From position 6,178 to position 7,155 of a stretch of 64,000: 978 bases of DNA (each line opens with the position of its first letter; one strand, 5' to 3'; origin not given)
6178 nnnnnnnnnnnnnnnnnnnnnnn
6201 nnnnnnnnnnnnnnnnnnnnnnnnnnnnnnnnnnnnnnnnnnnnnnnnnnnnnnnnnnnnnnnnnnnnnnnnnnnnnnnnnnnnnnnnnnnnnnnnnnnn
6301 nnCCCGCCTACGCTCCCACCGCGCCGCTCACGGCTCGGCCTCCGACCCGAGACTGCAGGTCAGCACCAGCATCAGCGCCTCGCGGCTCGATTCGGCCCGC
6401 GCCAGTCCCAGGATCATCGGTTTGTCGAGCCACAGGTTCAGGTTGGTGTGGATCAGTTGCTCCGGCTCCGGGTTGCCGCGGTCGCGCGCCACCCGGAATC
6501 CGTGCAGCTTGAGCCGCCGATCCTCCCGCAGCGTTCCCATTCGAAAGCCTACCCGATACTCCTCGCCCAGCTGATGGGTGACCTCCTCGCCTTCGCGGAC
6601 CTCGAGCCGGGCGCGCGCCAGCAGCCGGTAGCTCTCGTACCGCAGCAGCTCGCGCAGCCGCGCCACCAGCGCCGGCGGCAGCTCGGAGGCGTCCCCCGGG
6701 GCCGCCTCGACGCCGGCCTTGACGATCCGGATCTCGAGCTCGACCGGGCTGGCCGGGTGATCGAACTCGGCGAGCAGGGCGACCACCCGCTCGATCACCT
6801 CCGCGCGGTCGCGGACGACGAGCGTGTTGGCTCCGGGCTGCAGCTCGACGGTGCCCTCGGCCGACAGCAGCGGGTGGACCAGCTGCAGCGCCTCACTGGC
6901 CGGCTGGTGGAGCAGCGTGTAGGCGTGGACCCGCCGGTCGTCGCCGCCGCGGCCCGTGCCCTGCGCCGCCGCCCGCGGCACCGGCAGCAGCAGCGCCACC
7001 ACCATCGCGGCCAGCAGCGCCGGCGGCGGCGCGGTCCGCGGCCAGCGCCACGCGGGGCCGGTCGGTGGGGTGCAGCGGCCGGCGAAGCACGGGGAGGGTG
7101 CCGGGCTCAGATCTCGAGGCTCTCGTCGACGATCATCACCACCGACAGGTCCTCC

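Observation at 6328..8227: ECF sigma / zf-HC2 anti-sigma / short secretin-like protein module directly upstream of pilC-pilB-pilMNOP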

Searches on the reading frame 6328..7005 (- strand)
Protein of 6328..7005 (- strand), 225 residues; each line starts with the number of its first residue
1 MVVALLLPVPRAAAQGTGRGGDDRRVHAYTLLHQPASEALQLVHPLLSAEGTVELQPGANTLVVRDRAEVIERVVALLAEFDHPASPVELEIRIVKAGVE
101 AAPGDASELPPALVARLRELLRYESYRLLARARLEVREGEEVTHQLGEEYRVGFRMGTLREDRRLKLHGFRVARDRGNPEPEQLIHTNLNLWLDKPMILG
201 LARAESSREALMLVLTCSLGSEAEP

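Call 5: search_protein_families(library=pfam, proteins=[window:6328-7005:-], max_evalue=1)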
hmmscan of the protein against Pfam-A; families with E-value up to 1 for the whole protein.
window:6328-7005:- (225 aa): 1 family
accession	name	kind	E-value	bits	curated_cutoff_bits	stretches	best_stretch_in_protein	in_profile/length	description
PF03958.22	Secretin_N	-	2.6e-08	34.4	28.2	1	28-85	3-67/69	Bacterial type II/III secretion system short domain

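Call 6: search_protein_families(library=ncbifam, proteins=[window:6328-7005:-], max_evalue=1)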
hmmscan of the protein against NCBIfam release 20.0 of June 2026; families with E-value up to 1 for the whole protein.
window:6328-7005:- (225 aa): 6 families
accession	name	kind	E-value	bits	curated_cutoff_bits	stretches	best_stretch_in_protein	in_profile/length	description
TIGR02517.1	type_II_gspD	equivalog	5.4e-09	35.1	351.35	1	14-96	87-168/600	type II secretion system secretin GspD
TIGR02515.1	IV_pilus_PilQ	subfamily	2.7e-08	33.2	284.35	1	35-100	119-184/428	type IV pilus secretin PilQ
NF010083.0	PRK13568.1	equivalog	0.0001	21.3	554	1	45-97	146-198/419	DNA uptake porin HofQ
NF007851.2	PRK10560.1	exception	0.0004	19.3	598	1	29-96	122-189/412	DNA uptake porin HofQ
TIGR02516.1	type_III_yscC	equivalog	0.0065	15.1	238.45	1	48-96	196-244/463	type III secretion system outer membrane ring subunit SctC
TIGR02520.1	pilus_B_mal_scr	equivalog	0.075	11.6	287.65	1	40-82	225-268/513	PilN family type IVB pilus formation outer membrane protein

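Call 7: find_homologous_proteins(query=window:6328-7005:-, max_evalue=0.001)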
Query window:6328-7005:- (225 aa): 319 proteins with E <= 0.001 among 6956 candidates; the best 120 are listed.
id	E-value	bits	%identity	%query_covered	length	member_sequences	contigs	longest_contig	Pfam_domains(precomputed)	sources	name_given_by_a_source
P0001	6.4e-138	476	100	100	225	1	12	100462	PF03958.23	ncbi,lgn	-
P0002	6.6e-81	289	68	86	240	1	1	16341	PF03958.23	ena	-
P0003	9.0e-81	289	67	86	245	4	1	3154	PF03958.23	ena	-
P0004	2.1e-80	288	66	92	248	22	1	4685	PF03958.23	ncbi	ncbi:MAG: secretin N-terminal domain-containing protein, partial [Thermoanaerobaculia bacterium]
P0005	1.2e-78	282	63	92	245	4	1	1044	PF03958.23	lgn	-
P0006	1.4e-78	282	62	95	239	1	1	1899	PF03958.23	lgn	-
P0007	2.3e-78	281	62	92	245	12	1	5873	PF03958.23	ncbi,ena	-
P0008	4.7e-78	280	65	89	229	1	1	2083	PF03958.23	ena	-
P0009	5.4e-78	280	65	86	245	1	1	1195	PF03958.23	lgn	-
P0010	4.2e-77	277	65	89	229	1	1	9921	PF03958.23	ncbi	-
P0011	6.0e-77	276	62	92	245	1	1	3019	PF03958.23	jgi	jgi:hypothetical protein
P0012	7.5e-77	276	65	86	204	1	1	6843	PF03958.23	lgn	-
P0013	7.7e-77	276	62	94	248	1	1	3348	PF03958.23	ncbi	-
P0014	4.7e-76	273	63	94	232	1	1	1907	PF03958.23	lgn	-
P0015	8.5e-76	273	65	91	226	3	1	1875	PF03958.23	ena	-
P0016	2.2e-71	258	65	88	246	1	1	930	PF03958.23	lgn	-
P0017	7.9e-71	256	60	91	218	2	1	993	PF03958.23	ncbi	-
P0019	3.8e-66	241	59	92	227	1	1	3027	PF03958.23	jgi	jgi:hypothetical protein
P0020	1.4e-65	239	59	89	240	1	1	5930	PF03958.23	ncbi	-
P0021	1.8e-65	239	57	95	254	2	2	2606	PF03958.23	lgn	-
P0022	2.6e-65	238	59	89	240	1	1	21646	PF03958.23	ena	-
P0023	3.7e-65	238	61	89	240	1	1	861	PF03958.23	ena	-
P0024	7.0e-65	237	61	89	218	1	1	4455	PF03958.23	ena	-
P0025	8.4e-65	237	59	89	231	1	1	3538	PF03958.23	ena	-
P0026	1.0e-64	236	59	89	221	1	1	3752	PF03958.23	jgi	jgi:hypothetical protein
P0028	1.4e-64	236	59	89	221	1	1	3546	PF03958.23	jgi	jgi:hypothetical protein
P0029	1.8e-64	236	60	89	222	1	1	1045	PF03958.23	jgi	jgi:hypothetical protein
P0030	2.1e-64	235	55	97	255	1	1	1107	PF03958.23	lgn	-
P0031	3.2e-64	235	56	93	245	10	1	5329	PF03958.23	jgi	jgi:hypothetical protein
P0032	5.4e-64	234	59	89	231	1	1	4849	PF03958.23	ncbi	-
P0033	6.7e-64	234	59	89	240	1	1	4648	PF03958.23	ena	-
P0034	7.7e-64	234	60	89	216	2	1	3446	PF03958.23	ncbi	-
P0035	8.6e-64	233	59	89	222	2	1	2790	PF03958.23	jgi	jgi:hypothetical protein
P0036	1.3e-63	233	59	89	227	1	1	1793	PF03958.23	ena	-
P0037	1.8e-63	232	58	86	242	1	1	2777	PF03958.23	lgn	-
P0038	3.3e-63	231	55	94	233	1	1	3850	PF03958.23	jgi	jgi:hypothetical protein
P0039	3.7e-63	231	58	86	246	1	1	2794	PF03958.23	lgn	-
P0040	4.2e-63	231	61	82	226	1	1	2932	PF03958.23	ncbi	ncbi:MAG: secretin N-terminal domain-containing protein [Thermoanaerobaculia bacterium]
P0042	4.5e-63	231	55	96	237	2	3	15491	PF03958.23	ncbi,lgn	-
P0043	5.9e-63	231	60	89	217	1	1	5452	PF03958.23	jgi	-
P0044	6.2e-63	231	57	88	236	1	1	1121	PF03958.23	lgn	-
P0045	1.3e-62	230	56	89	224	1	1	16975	PF03958.23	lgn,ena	-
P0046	1.5e-62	229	59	89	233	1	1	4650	PF03958.23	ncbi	-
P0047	1.5e-62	229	60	87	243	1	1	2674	PF03958.23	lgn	-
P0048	1.7e-62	229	57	89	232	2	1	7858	PF03958.23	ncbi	-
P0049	5.8e-62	227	59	89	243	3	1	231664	PF03958.23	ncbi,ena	-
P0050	7.9e-62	227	58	89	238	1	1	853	PF03958.23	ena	-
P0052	9.9e-62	227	58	89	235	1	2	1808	PF03958.23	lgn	-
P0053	1.3e-61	226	58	89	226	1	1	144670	PF03958.23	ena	-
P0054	1.4e-61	226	56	97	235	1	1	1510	PF03958.23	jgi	jgi:hypothetical protein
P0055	1.7e-61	226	55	96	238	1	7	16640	PF03958.23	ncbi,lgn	-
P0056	1.9e-61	226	59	89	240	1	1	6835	PF03958.23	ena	-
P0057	1.9e-61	226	56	87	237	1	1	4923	PF03958.23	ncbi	-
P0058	2.1e-61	226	58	89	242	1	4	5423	PF03958.23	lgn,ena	-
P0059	2.7e-61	225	58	89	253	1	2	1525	PF03958.23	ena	-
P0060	3.8e-61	225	58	86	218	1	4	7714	PF03958.23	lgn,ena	-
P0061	4.1e-61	225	57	84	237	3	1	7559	PF03958.23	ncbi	-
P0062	6.5e-61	224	53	96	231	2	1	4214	PF03958.23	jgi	-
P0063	7.4e-61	224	56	89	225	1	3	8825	PF03958.23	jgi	jgi:hypothetical protein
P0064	7.8e-61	224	58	86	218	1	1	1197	PF03958.23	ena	-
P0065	9.6e-61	223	57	89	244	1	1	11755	PF03958.23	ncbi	-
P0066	1.1e-60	223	57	89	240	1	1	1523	PF03958.23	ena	-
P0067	1.5e-60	223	56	89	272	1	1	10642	PF03958.23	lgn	-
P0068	1.8e-60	223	54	88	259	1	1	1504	PF03958.23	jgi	jgi:hypothetical protein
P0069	3.0e-60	222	55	88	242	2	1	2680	PF03958.23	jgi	jgi:hypothetical protein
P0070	3.3e-60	222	55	95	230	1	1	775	PF03958.23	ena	-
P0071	3.3e-60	222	54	92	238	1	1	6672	PF03958.23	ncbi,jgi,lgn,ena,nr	ncbi:MAG TPA: secretin N-terminal domain-containing protein [Thermoanaerobaculia bacterium]|nr:secre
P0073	9.8e-60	220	58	86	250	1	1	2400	PF03958.23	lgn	-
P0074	2.7e-59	219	58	89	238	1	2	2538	PF03958.23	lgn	-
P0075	3.3e-59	218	54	87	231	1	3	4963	PF03958.23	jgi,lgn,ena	jgi:hypothetical protein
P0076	4.6e-59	218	55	85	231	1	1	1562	PF03958.23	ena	-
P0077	4.7e-59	218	54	88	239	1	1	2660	PF03958.23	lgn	-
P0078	1.3e-58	216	54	92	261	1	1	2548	PF03958.23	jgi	jgi:hypothetical protein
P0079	1.3e-58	216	57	89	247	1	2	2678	PF03958.23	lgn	-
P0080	2.0e-58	216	53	86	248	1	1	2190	PF03958.23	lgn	-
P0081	2.2e-58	216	53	99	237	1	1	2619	PF03958.23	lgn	-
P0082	2.6e-58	216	52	93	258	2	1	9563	PF03958.23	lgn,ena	-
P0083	2.8e-58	215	52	85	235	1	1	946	PF03958.23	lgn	-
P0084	3.3e-58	215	54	88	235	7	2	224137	PF03958.23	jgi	jgi:hypothetical protein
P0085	3.3e-58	215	53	85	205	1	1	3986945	-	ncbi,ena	-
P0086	4.4e-58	215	51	92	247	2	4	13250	PF03958.23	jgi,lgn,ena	-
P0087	4.5e-58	215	53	96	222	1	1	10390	PF03958.23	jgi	jgi:hypothetical protein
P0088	5.2e-58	214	53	85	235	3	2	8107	PF03958.23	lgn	-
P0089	6.0e-58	214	55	85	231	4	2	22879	PF03958.23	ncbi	-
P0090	7.5e-58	214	52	96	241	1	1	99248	PF03958.23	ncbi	-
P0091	8.8e-58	214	56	86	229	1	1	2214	PF03958.23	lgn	-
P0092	9.2e-58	214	56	89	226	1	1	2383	PF03958.23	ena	-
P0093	9.4e-58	214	53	91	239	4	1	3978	PF03958.23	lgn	-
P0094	1.4e-57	213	55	85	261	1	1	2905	PF03958.23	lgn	-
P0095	1.6e-57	213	53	88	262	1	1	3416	PF03958.23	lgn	-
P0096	1.7e-57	213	51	94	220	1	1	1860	PF03958.23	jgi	-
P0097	1.9e-57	213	55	87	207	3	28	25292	PF03958.23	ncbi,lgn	-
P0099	4.4e-57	211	52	93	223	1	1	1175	PF03958.23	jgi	jgi:hypothetical protein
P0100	5.5e-57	211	53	93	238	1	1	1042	PF03958.23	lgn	-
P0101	5.8e-57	211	53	85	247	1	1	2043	PF03958.23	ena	-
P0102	6.0e-57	211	51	93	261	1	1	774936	PF03958.23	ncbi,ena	-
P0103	8.5e-57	211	51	94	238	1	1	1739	PF03958.23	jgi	jgi:hypothetical protein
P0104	1.2e-56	210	49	98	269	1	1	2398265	PF03958.23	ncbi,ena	-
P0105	1.6e-56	210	51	97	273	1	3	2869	PF03958.23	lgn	-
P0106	2.1e-56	209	53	85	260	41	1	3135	PF03958.23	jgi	-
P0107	2.4e-56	209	54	96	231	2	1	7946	PF03958.23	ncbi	-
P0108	2.9e-56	209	50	95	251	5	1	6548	PF03958.23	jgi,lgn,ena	-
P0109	3.5e-56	209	50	94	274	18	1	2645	PF03958.23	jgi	jgi:hypothetical protein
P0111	4.2e-56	208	49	98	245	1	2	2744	PF03958.23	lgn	-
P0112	5.2e-56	208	53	87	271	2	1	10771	PF03958.23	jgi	jgi:hypothetical protein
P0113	5.9e-56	208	53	86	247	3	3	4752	PF03958.23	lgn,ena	-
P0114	7.3e-56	207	50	92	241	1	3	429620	PF03958.23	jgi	jgi:hypothetical protein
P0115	7.6e-56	207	55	90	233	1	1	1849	PF03958.23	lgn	-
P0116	9.2e-56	207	50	98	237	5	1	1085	PF03958.23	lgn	-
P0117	9.8e-56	207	52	98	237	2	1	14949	PF03958.23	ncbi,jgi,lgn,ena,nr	ncbi:MAG TPA: secretin N-terminal domain-containing protein [Thermoanaerobaculia bacterium]|nr:secre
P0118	1.7e-55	206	47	97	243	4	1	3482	PF03958.23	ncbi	-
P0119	2.0e-55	206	52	91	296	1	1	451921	PF03958.23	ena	-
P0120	2.0e-55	206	55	87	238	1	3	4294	PF03958.23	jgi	jgi:hypothetical protein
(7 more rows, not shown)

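Call 8: find_encoding_contigs(protein=P0001, flank=10000, max_places=3)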
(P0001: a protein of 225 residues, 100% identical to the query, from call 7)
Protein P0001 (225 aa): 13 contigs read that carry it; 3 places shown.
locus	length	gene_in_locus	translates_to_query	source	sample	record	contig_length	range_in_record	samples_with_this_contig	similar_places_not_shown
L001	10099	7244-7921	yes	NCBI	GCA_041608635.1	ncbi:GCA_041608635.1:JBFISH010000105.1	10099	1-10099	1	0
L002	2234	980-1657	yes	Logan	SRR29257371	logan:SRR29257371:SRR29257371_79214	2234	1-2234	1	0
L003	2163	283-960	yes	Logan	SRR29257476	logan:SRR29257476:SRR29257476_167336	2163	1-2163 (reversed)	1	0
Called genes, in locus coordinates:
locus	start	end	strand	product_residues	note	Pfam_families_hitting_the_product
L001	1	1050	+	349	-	?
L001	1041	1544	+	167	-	PF25984:BSH_YknX (faint), PF00364:Biotin_lipoyl, PF25973:BSH_CzcB (faint)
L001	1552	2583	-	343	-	PF01075:Glyco_transf_9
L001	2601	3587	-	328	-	PF03279:Lip_A_acyltrans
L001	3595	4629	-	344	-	PF02606:LpxK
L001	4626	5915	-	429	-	PF04413:Glycos_transf_N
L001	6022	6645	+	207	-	PF07638:Sigma70_ECF, PF04542:Sigma70_r2, PF08281:Sigma70_r4_2, PF00196:GerE (weak), PF04545:Sigma70_r4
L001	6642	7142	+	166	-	-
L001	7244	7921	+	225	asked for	PF03958:Secretin_N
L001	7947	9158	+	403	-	PF00482:T2SSF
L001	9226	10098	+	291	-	?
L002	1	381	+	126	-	?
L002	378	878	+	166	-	-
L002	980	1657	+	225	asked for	PF03958:Secretin_N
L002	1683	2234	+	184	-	?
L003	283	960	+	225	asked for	PF03958:Secretin_N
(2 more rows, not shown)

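Call 9: find_encoding_contigs(protein=P0085, flank=10000, max_places=2)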
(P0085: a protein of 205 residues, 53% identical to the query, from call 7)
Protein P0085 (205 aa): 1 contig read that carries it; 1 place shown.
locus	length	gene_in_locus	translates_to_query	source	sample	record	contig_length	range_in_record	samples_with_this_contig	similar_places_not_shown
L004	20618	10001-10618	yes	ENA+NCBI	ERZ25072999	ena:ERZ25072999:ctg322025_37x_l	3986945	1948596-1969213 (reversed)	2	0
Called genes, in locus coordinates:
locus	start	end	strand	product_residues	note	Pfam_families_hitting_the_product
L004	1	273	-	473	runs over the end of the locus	PF04389:Peptidase_M28 (weak), PF01546:Peptidase_M20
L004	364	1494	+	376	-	PF00155:Aminotran_1_2 (weak), PF01041:DegT_DnrJ_EryC1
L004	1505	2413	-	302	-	PF01040:UbiA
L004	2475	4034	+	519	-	PF00289:Biotin_carb_N, PF02222:ATP-grasp, PF02786:CPSase_L_D2, PF07478:Dala_Dala_lig_C, PF02785:Biotin_carb_C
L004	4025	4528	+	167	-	PF25917:BSH_RND (faint), PF26077:BSH_Fcp1 (faint), PF00364:Biotin_lipoyl, PF25984:BSH_YknX (faint)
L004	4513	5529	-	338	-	PF01075:Glyco_transf_9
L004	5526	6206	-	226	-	PF03279:Lip_A_acyltrans (weak)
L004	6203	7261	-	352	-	PF02606:LpxK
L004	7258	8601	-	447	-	PF04413:Glycos_transf_N, PF00534:Glycos_transf_1 (weak)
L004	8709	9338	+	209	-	PF07638:Sigma70_ECF (weak), PF22233:PhyR_sigma-like (faint), PF04542:Sigma70_r2, PF08281:Sigma70_r4_2, PF21476:PF0610-like_N (faint)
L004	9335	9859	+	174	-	-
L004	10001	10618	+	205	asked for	-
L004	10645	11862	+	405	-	PF00482:T2SSF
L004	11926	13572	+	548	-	PF05157:MshEN, PF00437:T2SSE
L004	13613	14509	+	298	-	-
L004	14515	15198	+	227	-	PF05137:PilN (weak)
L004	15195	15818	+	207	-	-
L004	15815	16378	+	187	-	-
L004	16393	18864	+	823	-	PF03958:Secretin_N (weak), PF00263:Secretin, PF00963:Cohesin (weak)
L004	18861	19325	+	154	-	PF07963:N_methyl (faint)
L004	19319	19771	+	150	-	PF07963:N_methyl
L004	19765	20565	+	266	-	-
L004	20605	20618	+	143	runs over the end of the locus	PF00692:dUTPase, PF22769:DCD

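Call 14: find_related_loci(query=A1, collection=genome_contigs, flank=10000)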
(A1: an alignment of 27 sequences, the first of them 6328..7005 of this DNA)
Query A1 (225 aa) in genome_contigs; peptide patterns used: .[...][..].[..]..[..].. (x = any residue, [..] = any of these).
54 stretches matched a pattern; 49 encode a relative of the query (tblastn E <= 1e-3); 49 distinct loci.
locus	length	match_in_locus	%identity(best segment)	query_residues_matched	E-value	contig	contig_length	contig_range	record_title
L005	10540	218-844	66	12-219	7e-79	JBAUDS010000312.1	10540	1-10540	MAG: Thermoanaerobaculia bacterium isolate MFD13100_ilm_asm_bin9 k127_181380, whole genome shotgun sequence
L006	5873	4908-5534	62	12-219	1e-77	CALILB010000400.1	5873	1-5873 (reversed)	MAG: uncultured bacterium isolate N4_Bin_METABAT__140_1 genome assembly, contig: c_000008583606, whole genome shotgun se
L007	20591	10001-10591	59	26-225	2e-67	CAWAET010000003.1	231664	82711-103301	MAG: Thermoanaerobaculia bacterium isolate MFD03551.bin.2.56 genome assembly, contig: contig_16850, whole genome shotgun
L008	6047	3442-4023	55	28-218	9e-65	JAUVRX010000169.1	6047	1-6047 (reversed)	MAG: Acidobacteriota bacterium isolate CSMAG_725 CSMAG_725_k127_1899546_length_6047_cov_30.3213, whole genome shotgun se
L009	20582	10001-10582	54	29-219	4e-64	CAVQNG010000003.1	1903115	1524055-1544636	MAG: uncultured Acidobacteriota bacterium isolate MFD03804.bin.1.44 genome assembly, contig: contig_17616, whole genome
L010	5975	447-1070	53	20-223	8e-64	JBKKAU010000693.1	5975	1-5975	MAG: Thermoanaerobaculia bacterium isolate swi_bin.312 S1Ck127_6019593_flag_1_multi_8.0000_len_5975, whole genome shotgu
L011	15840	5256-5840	53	28-219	6e-62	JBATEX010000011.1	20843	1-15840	MAG: Thermoanaerobaculia bacterium isolate MFD10345_ilm_asm_bin8 k127_143764, whole genome shotgun sequence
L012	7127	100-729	51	11-217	8e-61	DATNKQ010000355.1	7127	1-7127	MAG TPA_asm: Thermoanaerobaculia bacterium isolate SMAG_U11429 k141_323568, whole genome shotgun sequence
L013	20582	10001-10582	53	28-218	5e-61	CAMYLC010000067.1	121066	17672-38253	MAG: Thermoanaerobaculia bacterium isolate FCS_M_Acidobacteriota_05 genome assembly, contig: scaffold_224, whole genome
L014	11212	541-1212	52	1-220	9e-61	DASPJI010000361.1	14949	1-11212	MAG TPA_asm: Thermoanaerobaculia bacterium isolate SMAG_U12005 k141_485791, whole genome shotgun sequence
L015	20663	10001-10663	49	1-220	5e-60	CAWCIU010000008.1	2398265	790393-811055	MAG: uncultured Acidobacteriota bacterium isolate MFD04580.bin.1.152 genome assembly, contig: contig_3330, whole genome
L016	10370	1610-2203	52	26-221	3e-59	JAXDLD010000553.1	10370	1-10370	MAG: Acidobacteriota bacterium isolate BP_61 scaffold_563428, whole genome shotgun sequence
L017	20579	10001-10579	56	27-217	3e-58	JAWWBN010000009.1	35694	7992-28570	MAG: Thermoanaerobaculia bacterium isolate HN16.bin.12 k141_831815_length_35694_cov_8.0000, whole genome shotgun sequenc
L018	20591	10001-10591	51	26-220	1e-56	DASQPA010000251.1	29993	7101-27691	MAG TPA_asm: Thermoanaerobaculia bacterium isolate SMAG_U10817 k141_91149, whole genome shotgun sequence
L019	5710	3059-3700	50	10-220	4e-56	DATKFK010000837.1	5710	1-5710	MAG TPA_asm: Thermoanaerobaculia bacterium isolate SMAG_U14523 k141_4987877, whole genome shotgun sequence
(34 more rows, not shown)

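Call 23: predict_structure(alignment_id=A2)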
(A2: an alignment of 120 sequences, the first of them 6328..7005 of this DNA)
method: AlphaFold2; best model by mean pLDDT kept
length: 225 residues; sequences in the alignment: 120
mean_pLDDT: 88.2   pTM: 0.77
mean pLDDT of the five models: 88.2, 88.2, 87.9, 87.4, 87.3
residues with pLDDT >= 90: 166; 70-90: 26; 50-70: 23; < 50: 10
segments of 3 or more residues with pLDDT < 50: 15-19
pLDDT, mean of each block of 10 residues (from residue 1): 54 49 90 93 96 95 98 97 93 94 76 94 93 95 96 95 94 90 95 96 77 96 61
secondary structure, 60 per line:
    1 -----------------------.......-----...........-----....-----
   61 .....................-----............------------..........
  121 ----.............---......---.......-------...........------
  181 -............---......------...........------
elements in order: E24-30 H36-46 E52-55 E61-67 H68-81 E87-98 H111-120 E125-137 E141-146 E150-156 E164-174 E182-193 E197-202 E209-219
